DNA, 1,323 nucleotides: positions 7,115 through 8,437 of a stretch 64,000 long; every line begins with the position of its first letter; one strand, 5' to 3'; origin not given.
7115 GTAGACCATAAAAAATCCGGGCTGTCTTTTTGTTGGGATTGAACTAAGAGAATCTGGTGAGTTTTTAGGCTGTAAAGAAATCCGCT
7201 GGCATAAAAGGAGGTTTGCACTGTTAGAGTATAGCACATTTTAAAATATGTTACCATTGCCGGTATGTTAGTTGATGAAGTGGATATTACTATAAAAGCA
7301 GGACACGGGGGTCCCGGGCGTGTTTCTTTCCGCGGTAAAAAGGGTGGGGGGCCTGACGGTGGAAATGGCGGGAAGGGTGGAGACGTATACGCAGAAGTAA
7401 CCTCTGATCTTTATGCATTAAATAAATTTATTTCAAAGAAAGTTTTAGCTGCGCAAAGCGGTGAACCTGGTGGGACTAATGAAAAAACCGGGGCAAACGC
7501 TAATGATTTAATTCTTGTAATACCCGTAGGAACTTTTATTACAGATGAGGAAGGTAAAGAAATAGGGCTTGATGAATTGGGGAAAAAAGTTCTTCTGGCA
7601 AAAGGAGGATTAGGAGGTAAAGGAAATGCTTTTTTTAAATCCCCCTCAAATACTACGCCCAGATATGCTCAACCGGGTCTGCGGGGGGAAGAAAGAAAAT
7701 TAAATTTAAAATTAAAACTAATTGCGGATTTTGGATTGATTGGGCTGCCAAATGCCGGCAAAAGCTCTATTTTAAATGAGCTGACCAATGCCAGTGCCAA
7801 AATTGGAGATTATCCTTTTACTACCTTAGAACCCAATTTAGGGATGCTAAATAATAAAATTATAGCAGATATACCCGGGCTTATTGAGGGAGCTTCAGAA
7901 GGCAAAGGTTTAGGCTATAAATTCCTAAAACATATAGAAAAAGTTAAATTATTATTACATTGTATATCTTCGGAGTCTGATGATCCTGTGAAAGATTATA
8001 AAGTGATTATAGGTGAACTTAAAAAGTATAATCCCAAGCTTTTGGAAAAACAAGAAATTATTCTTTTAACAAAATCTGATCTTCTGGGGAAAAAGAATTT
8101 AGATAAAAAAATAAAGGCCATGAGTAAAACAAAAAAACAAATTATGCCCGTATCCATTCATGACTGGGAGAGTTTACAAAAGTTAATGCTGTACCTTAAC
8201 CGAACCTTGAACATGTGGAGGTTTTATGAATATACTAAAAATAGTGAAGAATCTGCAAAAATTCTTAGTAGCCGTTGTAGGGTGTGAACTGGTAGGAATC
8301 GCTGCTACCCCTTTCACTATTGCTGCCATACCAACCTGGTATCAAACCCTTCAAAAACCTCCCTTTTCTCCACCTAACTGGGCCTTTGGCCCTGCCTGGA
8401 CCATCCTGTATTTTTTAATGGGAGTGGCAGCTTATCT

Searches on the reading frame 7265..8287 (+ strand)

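Call 58: search_protein_families(library=pfam, proteins=[window:7265-8287:+], max_evalue=0.001)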
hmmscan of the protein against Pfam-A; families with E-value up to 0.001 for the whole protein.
window:7265-8287:+ (340 aa): 4 families
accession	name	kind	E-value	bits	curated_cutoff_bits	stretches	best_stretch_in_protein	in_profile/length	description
PF01018.28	GTP1_OBG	-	9.4e-43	145.9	27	1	3-152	1-155/155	GTP1/OBG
PF01926.29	MMR_HSR1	-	4.3e-24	85.3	21.9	1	156-270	2-113/113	50S ribosome-binding GTPase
PF02421.24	FeoB_N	-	4.7e-09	36.4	27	1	157-206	4-57/156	Ferrous iron transport protein B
PF03193.22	RsgA_GTPase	-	0.00015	22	30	0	263-314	55-107/174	RsgA GTPase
